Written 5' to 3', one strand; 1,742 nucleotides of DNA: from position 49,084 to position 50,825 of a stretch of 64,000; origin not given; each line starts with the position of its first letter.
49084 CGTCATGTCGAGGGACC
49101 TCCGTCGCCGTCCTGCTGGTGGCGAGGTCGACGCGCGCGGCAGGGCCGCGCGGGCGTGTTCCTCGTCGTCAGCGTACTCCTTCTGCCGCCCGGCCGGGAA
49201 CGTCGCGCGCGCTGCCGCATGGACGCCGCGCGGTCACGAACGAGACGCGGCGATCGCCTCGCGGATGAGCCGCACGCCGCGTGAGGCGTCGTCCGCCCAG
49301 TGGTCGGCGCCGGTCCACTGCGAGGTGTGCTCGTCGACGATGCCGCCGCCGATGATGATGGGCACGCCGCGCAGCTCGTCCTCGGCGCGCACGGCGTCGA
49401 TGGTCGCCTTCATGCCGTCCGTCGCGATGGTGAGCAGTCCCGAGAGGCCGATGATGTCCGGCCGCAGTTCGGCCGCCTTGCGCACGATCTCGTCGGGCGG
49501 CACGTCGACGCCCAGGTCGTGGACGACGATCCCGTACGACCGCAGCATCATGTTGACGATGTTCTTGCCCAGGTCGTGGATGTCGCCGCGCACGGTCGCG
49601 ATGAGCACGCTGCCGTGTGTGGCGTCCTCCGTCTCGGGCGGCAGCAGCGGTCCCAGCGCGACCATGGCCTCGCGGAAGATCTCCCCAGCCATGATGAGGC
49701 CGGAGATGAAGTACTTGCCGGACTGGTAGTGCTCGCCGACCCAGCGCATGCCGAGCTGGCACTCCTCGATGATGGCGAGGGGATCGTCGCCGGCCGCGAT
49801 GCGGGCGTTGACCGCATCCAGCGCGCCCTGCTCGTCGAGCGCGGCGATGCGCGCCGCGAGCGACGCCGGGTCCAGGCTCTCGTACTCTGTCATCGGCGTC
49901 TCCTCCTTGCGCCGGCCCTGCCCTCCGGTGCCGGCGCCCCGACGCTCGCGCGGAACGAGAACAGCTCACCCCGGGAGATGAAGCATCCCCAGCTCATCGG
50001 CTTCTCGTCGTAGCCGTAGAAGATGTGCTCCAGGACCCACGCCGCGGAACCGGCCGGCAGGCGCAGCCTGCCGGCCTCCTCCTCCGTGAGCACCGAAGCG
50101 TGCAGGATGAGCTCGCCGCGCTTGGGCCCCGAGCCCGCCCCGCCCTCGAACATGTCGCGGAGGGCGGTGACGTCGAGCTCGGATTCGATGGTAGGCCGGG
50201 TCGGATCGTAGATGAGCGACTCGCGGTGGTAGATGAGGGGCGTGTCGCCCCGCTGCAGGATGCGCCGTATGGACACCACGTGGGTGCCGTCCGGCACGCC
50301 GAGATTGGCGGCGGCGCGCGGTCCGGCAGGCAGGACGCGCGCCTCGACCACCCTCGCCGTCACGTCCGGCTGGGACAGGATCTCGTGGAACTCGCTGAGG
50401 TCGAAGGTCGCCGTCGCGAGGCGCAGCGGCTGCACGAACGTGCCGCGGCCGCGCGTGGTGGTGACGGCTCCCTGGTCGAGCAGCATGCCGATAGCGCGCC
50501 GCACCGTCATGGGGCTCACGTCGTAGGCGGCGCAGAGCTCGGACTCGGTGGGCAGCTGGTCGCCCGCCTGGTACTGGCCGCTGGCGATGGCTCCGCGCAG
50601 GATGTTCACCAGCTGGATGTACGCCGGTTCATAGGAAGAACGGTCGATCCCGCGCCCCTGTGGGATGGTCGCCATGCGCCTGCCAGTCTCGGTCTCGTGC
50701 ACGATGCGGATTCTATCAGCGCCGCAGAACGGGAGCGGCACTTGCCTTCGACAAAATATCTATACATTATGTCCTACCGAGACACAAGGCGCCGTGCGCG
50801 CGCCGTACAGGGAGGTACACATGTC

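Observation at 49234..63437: Multi-module corrinoid (B12) methyl-transfer locus: 5 corrinoid proteins, 3 URO-D-fold methyltransferases, 2 GntR regulators and a Liv-type ABC importer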

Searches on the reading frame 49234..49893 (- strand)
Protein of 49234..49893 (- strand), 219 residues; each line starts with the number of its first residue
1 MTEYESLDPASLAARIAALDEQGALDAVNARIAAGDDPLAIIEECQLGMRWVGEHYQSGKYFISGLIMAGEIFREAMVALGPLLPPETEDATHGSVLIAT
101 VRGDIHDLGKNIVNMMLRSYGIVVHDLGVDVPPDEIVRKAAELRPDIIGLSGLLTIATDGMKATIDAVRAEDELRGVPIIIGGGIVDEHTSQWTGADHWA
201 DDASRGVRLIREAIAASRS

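Call 8: search_protein_families(library=pfam, proteins=[window:49234-49893:-], max_evalue=0.01)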
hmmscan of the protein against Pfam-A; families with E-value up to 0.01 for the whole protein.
window:49234-49893:- (219 aa): 2 families
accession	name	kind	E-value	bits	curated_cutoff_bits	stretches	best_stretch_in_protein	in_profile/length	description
PF02310.24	B12-binding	-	5.9e-24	84.7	32.1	1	95-205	2-118/121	B12 binding domain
PF02607.22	B12-binding_2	-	1.3e-11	45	23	1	12-80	5-73/74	B12 binding domain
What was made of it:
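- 49234..49893 (-): CP1: B12-binding protein (cap plus Rossmann domain) co-transcribed with GntR1; member of the regulator-linked CP clade. PF02607 and PF02310 (call 8).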

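Call 9: search_protein_families(library=ncbifam, proteins=[window:49234-49893:-], max_evalue=0.01)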
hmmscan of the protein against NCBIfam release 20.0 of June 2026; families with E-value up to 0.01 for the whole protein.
window:49234-49893:- (219 aa): 15 families
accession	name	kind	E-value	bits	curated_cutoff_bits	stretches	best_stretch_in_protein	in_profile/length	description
TIGR02370.1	pyl_corrinoid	subfamily_domain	1e-38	132.7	215.3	1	13-204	3-195/197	methyltransferase cognate corrinoid protein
TIGR02082.1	metH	equivalog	6.7e-37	126.7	1010.85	1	29-216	667-860/1182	methionine synthase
NF041607.1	dimeth_corrin_MtbC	equivalog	1.7e-32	112.6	350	1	22-212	11-201/203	dimethylamine corrinoid protein MtbC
NF047996.1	corrin_MtgC_2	exception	4.5e-31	108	370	1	28-213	24-209/212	glycine betaine-specific corrinoid protein MtgC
NF007024.0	PRK09490.1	equivalog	7.1e-31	106.9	1497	1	26-214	680-876/1234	methionine synthase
NF047995.1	corrinoid_MtgC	exception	3.5e-29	101.8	310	1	20-215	16-214/215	glycine betaine-specific corrinoid protein MtgC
NF040669.1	MtaC2_Meth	equivalog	9.7e-25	87.4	450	1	11-209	45-241/267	methanol--corrinoid protein MtaC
NF040655.1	MtaC_Meth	equivalog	1.5e-23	83.2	420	1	14-204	41-228/253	methanol--corrinoid protein MtaC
NF002612.0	PRK02261.1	equivalog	4.5e-08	32.7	110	1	95-186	5-95/148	methylaspartate mutase subunit S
TIGR01501.1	MthylAspMutase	equivalog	9.3e-07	28.7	135.8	1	95-187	3-94/134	methylaspartate mutase subunit S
TIGR00640.1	acid_CoA_mut_C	subfamily_domain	1.6e-05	24.9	57.45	1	96-189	5-96/132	methylmalonyl-CoA mutase C-terminal domain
NF052513.1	TransRegCarH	equivalog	2.3e-05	23.8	400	1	49-157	124-228/274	HTH-type transcriptional repressor CarH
NF006944.0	PRK09426.1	equivalog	5.7e-05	21.2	876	1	89-189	585-684/721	methylmalonyl-CoA mutase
NF040743.1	ornith_mutase_E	equivalog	0.00058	18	800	1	95-209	597-718/730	D-ornithine 4,5-aminomutase subunit OraE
NF052385.1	Lys_5_6_beta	equivalog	0.0013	18.4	280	1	121-197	138-217/241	lysine 5,6-aminomutase subunit beta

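Call 65: find_homologous_proteins(query=window:49234-49893:-, max_evalue=1e-10)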
Query window:49234-49893:- (219 aa): 5096 proteins with E <= 1e-10 among 7363 candidates; the best 120 are listed.
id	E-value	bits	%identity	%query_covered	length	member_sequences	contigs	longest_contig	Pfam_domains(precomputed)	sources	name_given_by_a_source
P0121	3.9e-137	473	100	100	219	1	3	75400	PF02607.23,PF02310.25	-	-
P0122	2.6e-127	441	94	100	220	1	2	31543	PF02607.23,PF02310.25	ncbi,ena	-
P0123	5.5e-122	423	90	100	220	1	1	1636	PF02607.23,PF02310.25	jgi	jgi:methylmalonyl-CoA mutase cobalamin-binding domain/chain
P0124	8.7e-118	409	88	100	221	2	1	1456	PF02607.23,PF02310.25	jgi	jgi:methylmalonyl-CoA mutase cobalamin-binding domain/chain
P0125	1.2e-116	406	88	95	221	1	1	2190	PF02607.23,PF02310.25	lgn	-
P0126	3.3e-116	404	87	95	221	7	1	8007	PF02607.23,PF02310.25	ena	-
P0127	9.2e-116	403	86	100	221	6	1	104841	PF02607.23,PF02310.25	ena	-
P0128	4.3e-115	401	86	100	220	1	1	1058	PF02607.23,PF02310.25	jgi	jgi:methylmalonyl-CoA mutase cobalamin-binding domain/chain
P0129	8.0e-115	400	86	100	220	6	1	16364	PF02607.23,PF02310.25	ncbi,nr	ncbi:MAG TPA: cobalamin-dependent protein [Thermoleophilia bacterium]|nr:cobalamin-dependent protein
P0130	8.4e-115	400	87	100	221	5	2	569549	PF02607.23,PF02310.25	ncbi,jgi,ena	jgi:methylmalonyl-CoA mutase cobalamin-binding domain/chain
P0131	2.1e-114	398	86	100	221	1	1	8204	PF02607.23,PF02310.25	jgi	jgi:methylmalonyl-CoA mutase cobalamin-binding domain/chain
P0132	2.0e-113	395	84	100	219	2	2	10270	PF02607.23,PF02310.25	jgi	jgi:methanogenic corrinoid protein MtbC1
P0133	3.8e-113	394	84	100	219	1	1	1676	PF02607.23,PF02310.25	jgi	jgi:methanogenic corrinoid protein MtbC1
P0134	5.4e-113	394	84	100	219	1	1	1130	PF02607.23,PF02310.25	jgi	jgi:methanogenic corrinoid protein MtbC1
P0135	5.8e-113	394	84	95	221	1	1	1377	PF02607.23,PF02310.25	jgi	jgi:methanogenic corrinoid protein MtbC1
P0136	6.7e-113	393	84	100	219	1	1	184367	PF02607.23,PF02310.25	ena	-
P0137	1.0e-112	393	84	100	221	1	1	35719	PF02607.23,PF02310.25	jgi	jgi:methylmalonyl-CoA mutase cobalamin-binding domain/chain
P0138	1.9e-112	392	83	100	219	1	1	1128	PF02607.23,PF02310.25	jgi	jgi:methanogenic corrinoid protein MtbC1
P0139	2.1e-112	392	84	100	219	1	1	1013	PF02607.23,PF02310.25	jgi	jgi:methanogenic corrinoid protein MtbC1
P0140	2.2e-112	392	85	100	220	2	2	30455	PF02607.23,PF02310.25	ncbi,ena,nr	ncbi:MAG TPA: cobalamin-dependent protein [Thermoleophilia bacterium]|nr:cobalamin-dependent protein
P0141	2.2e-112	392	84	100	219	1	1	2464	PF02607.23,PF02310.25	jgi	jgi:methanogenic corrinoid protein MtbC1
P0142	2.5e-112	392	85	100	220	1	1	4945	PF02607.23,PF02310.25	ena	-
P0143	2.7e-112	392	84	100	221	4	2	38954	PF02607.23,PF02310.25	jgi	jgi:methylmalonyl-CoA mutase cobalamin-binding domain/chain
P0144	3.3e-112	391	83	100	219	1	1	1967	PF02607.23,PF02310.25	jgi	jgi:methanogenic corrinoid protein MtbC1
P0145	4.5e-112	391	84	100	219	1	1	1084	PF02607.23,PF02310.25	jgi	jgi:methanogenic corrinoid protein MtbC1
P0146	5.1e-112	391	84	100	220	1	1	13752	PF02607.23,PF02310.25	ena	-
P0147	6.1e-112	390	83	100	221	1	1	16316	PF02607.23,PF02310.25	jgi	jgi:methylmalonyl-CoA mutase cobalamin-binding domain/chain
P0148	1.5e-111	389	82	95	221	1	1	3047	PF02607.23,PF02310.25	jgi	jgi:methylmalonyl-CoA mutase cobalamin-binding domain/chain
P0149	1.6e-111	389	83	100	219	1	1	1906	PF02607.23,PF02310.25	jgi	jgi:methanogenic corrinoid protein MtbC1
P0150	1.8e-111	389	84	100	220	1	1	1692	PF02607.23,PF02310.25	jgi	-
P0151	1.9e-111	389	83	100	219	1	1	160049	PF02607.23,PF02310.25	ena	-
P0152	3.3e-111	388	83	100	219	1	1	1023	PF02607.23,PF02310.25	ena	-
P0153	6.7e-111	387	84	100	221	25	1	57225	PF02607.23,PF02310.25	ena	-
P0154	7.0e-111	387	82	100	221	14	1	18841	PF02607.23,PF02310.25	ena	-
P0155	1.1e-110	386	84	100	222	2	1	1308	PF02607.23,PF02310.25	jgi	jgi:methylmalonyl-CoA mutase cobalamin-binding domain/chain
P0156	1.6e-110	386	81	100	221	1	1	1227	PF02607.23,PF02310.25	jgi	-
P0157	2.3e-110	385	82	100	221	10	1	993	PF02607.23,PF02310.25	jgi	jgi:methylmalonyl-CoA mutase cobalamin-binding domain/chain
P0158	2.4e-110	385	83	100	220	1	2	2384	PF02607.23,PF02310.25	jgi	jgi:methanogenic corrinoid protein MtbC1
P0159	2.7e-110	385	81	100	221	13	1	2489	PF02607.23,PF02310.25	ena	-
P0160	3.7e-110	385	82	100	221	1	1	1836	PF02607.23,PF02310.25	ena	-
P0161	4.2e-110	384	83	100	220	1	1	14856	PF02607.23,PF02310.25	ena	-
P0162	6.6e-110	384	81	100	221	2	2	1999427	PF02607.23,PF02310.25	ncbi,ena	-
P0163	1.7e-109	382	83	100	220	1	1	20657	PF02607.23,PF02310.25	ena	-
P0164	1.8e-109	382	83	100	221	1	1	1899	PF02607.23,PF02310.25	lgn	-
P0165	2.3e-109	382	83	100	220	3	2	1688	PF02607.23,PF02310.25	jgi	jgi:methanogenic corrinoid protein MtbC1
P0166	2.4e-109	382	82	100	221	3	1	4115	PF02607.23,PF02310.25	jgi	jgi:methylmalonyl-CoA mutase cobalamin-binding domain/chain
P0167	2.4e-109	382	83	99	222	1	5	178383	PF02607.23,PF02310.25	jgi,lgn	-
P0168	6.3e-109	381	81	100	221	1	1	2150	PF02607.23,PF02310.25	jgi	-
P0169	7.2e-109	380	81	100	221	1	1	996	PF02607.23,PF02310.25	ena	-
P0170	7.2e-109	380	82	100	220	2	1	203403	PF02607.23,PF02310.25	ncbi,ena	-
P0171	7.5e-109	380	81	100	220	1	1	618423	PF02607.23,PF02310.25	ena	-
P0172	9.7e-109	380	81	100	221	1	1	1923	PF02607.23,PF02310.25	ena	-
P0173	9.9e-109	380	83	100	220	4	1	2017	PF02607.23,PF02310.25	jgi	jgi:methylmalonyl-CoA mutase cobalamin-binding domain/chain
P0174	1.2e-108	380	84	100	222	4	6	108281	PF02607.23,PF02310.25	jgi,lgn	jgi:methylmalonyl-CoA mutase cobalamin-binding domain/chain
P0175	1.2e-108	380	81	100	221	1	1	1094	PF02607.23,PF02310.25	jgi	-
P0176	1.5e-108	379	81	100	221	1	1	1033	PF02607.23,PF02310.25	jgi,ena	-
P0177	2.1e-108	379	81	100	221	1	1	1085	PF02607.23,PF02310.25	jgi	-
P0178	3.2e-108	378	81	100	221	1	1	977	PF02607.23,PF02310.25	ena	-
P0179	3.2e-108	378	79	100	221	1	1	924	PF02607.23,PF02310.25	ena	-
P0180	5.6e-108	377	81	100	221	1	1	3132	PF02607.23,PF02310.25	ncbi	-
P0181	3.9e-107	375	81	100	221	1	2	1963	PF02607.23,PF02310.25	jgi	jgi:methylmalonyl-CoA mutase cobalamin-binding domain/chain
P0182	2.8e-106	372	80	100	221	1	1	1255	PF02607.23,PF02310.25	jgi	jgi:methanogenic corrinoid protein MtbC1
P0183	3.1e-106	372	81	100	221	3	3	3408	PF02607.23,PF02310.25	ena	-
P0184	1.4e-105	370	80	99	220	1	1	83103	PF02607.23,PF02310.25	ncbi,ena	-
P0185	1.4e-105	370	80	99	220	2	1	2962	PF02607.23,PF02310.25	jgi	jgi:methanogenic corrinoid protein MtbC1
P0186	2.9e-105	369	79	100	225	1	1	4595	PF02607.23,PF02310.25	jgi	jgi:methanogenic corrinoid protein MtbC1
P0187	5.6e-105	368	80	100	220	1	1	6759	PF02607.23,PF02310.25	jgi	jgi:methanogenic corrinoid protein MtbC1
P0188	3.2e-104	365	80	100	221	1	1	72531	PF02607.23,PF02310.25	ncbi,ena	-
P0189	6.4e-104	364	79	100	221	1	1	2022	PF02607.23,PF02310.25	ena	-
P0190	7.7e-103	361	76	100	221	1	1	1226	PF02607.23,PF02310.25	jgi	-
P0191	1.7e-101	356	79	100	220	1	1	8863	PF02607.23,PF02310.25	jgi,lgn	jgi:methanogenic corrinoid protein MtbC1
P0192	7.3e-97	341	73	100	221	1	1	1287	PF02607.23,PF02310.25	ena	-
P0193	4.2e-95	335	73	99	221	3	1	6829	PF02607.23,PF02310.25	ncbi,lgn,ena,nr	ncbi:MAG TPA: cobalamin-dependent protein [Thermoleophilia bacterium]|nr:cobalamin-dependent protein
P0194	6.5e-94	331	73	100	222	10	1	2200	PF02607.23,PF02310.25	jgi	jgi:methylmalonyl-CoA mutase cobalamin-binding domain/chain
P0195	6.9e-94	331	92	77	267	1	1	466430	PF02607.23,PF02310.25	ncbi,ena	-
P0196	6.3e-93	328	72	100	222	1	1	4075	PF02607.23,PF02310.25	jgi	-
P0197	1.1e-92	327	70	100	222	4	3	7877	PF02607.23,PF02310.25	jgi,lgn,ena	-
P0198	1.2e-92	327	71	99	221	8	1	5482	PF02607.23,PF02310.25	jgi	jgi:methylmalonyl-CoA mutase cobalamin-binding domain/chain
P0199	1.6e-92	327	72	99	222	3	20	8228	PF02607.23,PF02310.25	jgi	jgi:methylmalonyl-CoA mutase cobalamin-binding domain/chain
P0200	1.7e-92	327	71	100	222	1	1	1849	PF02607.23,PF02310.25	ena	-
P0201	4.2e-92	326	71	100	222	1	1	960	PF02607.23,PF02310.25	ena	-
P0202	6.4e-92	325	71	100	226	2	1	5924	PF02607.23,PF02310.25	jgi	jgi:methylmalonyl-CoA mutase cobalamin-binding domain/chain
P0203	6.7e-92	325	73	99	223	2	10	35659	PF02607.23,PF02310.25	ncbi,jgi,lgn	-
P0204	1.5e-91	324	71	100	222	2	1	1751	PF02607.23,PF02310.25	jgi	jgi:methylmalonyl-CoA mutase cobalamin-binding domain/chain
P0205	2.2e-91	323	70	100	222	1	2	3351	PF02607.23,PF02310.25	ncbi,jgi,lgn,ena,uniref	ncbi:B12-binding domain-containing protein [Zavarzinia sp.]|jgi:methylmalonyl-CoA mutase cobalamin-b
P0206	5.8e-91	322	70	100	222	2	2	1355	PF02607.23,PF02310.25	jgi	jgi:methylmalonyl-CoA mutase cobalamin-binding domain/chain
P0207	4.1e-90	319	71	98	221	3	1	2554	PF02607.23,PF02310.25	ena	-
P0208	4.7e-90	319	88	77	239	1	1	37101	PF02607.23,PF02310.25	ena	-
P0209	5.2e-90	319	86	79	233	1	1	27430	PF02607.23,PF02310.25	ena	-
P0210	8.1e-90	318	86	79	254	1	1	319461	PF02607.23,PF02310.25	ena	-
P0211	1.1e-89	318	69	100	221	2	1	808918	PF02607.23,PF02310.25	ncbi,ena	-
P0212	1.4e-89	317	86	79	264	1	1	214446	PF02607.23,PF02310.25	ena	-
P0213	2.0e-89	317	70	100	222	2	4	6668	PF02607.23,PF02310.25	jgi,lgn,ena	-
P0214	2.1e-89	317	71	96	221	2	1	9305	PF02607.23,PF02310.25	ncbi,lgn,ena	ncbi:MAG: cobalamin-dependent protein [Thermoleophilia bacterium]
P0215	2.4e-89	317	83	81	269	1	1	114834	PF02607.23,PF02310.25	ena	-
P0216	4.8e-89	316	69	100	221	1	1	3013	PF02607.23,PF02310.25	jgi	jgi:methylmalonyl-CoA mutase cobalamin-binding domain/chain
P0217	6.1e-89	315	71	100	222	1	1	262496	PF02607.23,PF02310.25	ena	-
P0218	6.6e-89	315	67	100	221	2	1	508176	PF02607.23,PF02310.25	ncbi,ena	-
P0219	1.0e-88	314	86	78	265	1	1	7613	PF02607.23,PF02310.25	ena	-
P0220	1.3e-88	314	72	100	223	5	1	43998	PF02607.23,PF02310.25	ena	-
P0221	1.4e-88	314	70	96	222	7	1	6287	PF02607.23,PF02310.25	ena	-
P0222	3.4e-88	313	70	99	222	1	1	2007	PF02607.23,PF02310.25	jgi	jgi:methylmalonyl-CoA mutase cobalamin-binding domain/chain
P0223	4.4e-88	312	65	100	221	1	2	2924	PF02607.23,PF02310.25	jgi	jgi:methylmalonyl-CoA mutase cobalamin-binding domain/chain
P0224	5.2e-88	312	70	100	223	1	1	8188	PF02607.23,PF02310.25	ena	-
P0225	6.9e-88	312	71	100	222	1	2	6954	PF02607.23,PF02310.25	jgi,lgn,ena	-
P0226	7.8e-88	312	67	100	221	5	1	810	PF02607.23,PF02310.25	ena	-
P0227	9.5e-88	311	85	78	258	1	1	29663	PF02607.23,PF02310.25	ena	-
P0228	1.2e-87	311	65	100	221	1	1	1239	PF02607.23,PF02310.25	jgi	jgi:methanogenic corrinoid protein MtbC1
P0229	1.4e-87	311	70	100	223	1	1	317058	PF02607.23,PF02310.25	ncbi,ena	-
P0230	3.8e-87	309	67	100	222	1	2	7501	PF02607.23,PF02310.25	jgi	jgi:methylmalonyl-CoA mutase cobalamin-binding domain/chain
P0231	1.2e-86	308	85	77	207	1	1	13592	PF02607.23,PF02310.25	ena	-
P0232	1.7e-86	307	68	100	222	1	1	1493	PF02607.23,PF02310.25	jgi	jgi:methylmalonyl-CoA mutase cobalamin-binding domain/chain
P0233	1.8e-86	307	68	99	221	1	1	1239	PF02607.23,PF02310.25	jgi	jgi:dimethylamine corrinoid protein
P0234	2.8e-86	306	69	98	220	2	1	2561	PF02607.23,PF02310.25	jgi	jgi:methylmalonyl-CoA mutase cobalamin-binding domain/chain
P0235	5.4e-86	306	68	100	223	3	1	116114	PF02607.23,PF02310.25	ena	-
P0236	4.1e-85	303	69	100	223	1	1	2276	PF02607.23,PF02310.25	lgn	-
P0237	5.3e-85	302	66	100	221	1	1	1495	PF02607.23,PF02310.25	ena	-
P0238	1.7e-84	301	69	99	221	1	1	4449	PF02607.23,PF02310.25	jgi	jgi:dimethylamine corrinoid protein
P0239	1.8e-84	301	69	100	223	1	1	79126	PF02607.23,PF02310.25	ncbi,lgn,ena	-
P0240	1.9e-84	301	66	100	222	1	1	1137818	PF02607.23,PF02310.25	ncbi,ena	-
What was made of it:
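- Tried and rejected: The 75-kb contig listed for CP1 in call 65 was not returned.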

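Call 67: find_encoding_contigs(protein=P0121, flank=10000, max_places=3)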
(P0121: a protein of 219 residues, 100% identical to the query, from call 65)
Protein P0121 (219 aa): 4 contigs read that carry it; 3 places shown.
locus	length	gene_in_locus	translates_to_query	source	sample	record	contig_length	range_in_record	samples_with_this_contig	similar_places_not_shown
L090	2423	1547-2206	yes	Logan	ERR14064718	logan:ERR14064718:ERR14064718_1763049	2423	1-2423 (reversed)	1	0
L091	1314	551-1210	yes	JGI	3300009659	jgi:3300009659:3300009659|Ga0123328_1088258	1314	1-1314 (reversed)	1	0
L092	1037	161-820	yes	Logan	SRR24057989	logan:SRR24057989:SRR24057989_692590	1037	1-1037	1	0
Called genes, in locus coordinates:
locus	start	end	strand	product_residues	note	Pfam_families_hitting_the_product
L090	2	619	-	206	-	?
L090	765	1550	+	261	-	PF00392:GntR, PF07702:UTRA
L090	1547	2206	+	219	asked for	PF02607:B12-binding_2, PF02310:B12-binding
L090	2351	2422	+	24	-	?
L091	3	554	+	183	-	?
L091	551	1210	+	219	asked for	PF02607:B12-binding_2, PF02310:B12-binding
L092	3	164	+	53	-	?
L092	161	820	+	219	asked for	PF02607:B12-binding_2, PF02310:B12-binding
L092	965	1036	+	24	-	?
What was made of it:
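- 49890..50675 (-): GntR1: HutC-subfamily GntR regulator (winged helix-turn-helix plus UTRA domain). The identical gene call of 261 aa appears in L090 (call 67).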

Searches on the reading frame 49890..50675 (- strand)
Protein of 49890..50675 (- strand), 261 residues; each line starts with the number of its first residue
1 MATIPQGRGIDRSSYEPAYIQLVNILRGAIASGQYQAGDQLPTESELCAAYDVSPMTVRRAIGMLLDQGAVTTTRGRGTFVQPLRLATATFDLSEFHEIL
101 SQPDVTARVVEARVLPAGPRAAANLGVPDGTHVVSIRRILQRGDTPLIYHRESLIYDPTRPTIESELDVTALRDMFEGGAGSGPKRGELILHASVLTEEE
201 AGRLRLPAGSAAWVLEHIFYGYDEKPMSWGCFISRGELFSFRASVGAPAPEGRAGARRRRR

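Call 8: search_protein_families(library=pfam, proteins=[window:49890-50675:-], max_evalue=0.01)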
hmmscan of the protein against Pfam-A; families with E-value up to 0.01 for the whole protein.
window:49890-50675:- (261 aa): 4 families
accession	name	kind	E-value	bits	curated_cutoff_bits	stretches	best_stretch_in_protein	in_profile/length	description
PF00392.27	GntR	-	5.2e-19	68.1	27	1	21-81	4-64/64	Bacterial regulatory proteins, gntR family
PF07702.18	UTRA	-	1e-15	58.2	23.8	1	105-239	6-140/141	UTRA domain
PF08220.18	HTH_DeoR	-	3.7e-05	23.8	21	1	46-79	19-52/57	DeoR-like helix-turn-helix domain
PF14502.12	HTH_41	-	9.9e-05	22.1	25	1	37-80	2-47/48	Helix-turn-helix domain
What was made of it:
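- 49890..50675 (-): PF00392 E 5e-19 and PF07702 E 1e-15 (call 8).
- Checked: GntR1 49890-50675(-) and GntR2 60504-61259(-) match PF00392 plus PF07702 (call 8).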

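Call 9: search_protein_families(library=ncbifam, proteins=[window:49890-50675:-], max_evalue=0.01)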
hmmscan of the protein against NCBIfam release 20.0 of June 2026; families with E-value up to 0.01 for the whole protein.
window:49890-50675:- (261 aa): 25 families
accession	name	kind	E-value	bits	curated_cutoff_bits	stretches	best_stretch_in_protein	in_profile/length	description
NF008491.0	PRK11402.1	subfamily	1.1e-25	90.6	269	1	10-232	4-227/243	GntR family transcriptional regulator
TIGR02325.1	C_P_lyase_phnF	equivalog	1.5e-25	90.1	156.8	1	11-240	2-233/238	phosphonate metabolism transcriptional regulator PhnF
NF052441.1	TransRegRv0792c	equivalog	3.7e-23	82.1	400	1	16-251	15-252/260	Rv0792c family HTH-type transcriptional regulator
TIGR02018.2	his_ut_repres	equivalog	6.7e-21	74.7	220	1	24-149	6-133/226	histidine utilization transcriptional repressor HutC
NF007292.0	PRK09764.1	equivalog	1.1e-18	67.3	281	1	16-148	4-138/240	GntR family transcriptional regulator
TIGR03337.1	phnR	equivalog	5.6e-17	62.2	296.75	1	18-220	2-205/231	phosphonate utilization transcriptional regulator PhnR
TIGR02404.1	trehalos_R_Bsub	equivalog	1.1e-15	57.9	211.95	1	23-139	6-126/233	trehalose operon repressor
NF041547.1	GntR_LSA1692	equivalog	1.2e-14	54.5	275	1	19-241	3-226/233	GntR family transcriptional regulator, LSA1692 subfamily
NF052282.1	PLP_TF_PdxR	equivalog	3e-13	49.6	320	1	17-88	1-72/448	MocR-like pyridoxine biosynthesis transcription factor PdxR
NF052286.1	ecto_TF_EhuR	exception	2.4e-11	42.8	480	1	15-85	9-79/458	MocR-like ectoine utilization transcription factor EhuR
NF011575.0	PRK14999.1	equivalog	7.9e-11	41.7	424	1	12-101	7-97/241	histidine utilization repressor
NF052290.2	MocR_like_YczR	exception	2.6e-10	39.6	487.4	1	13-85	15-87/458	MocR-like transcription factor YczR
NF007486.0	PRK10079.1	equivalog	3.1e-10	40.2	363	1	14-140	9-136/241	phosphonate metabolism transcriptional regulator PhnF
NF047563.1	modulin_PmtR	equivalog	1.4e-09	38.1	200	1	12-82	7-77/125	PSM export ABC transporter transcriptional regulator PmtR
NF007741.0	PRK10421.1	equivalog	7.2e-09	35.4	311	1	22-83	12-73/262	transcriptional regulator LldR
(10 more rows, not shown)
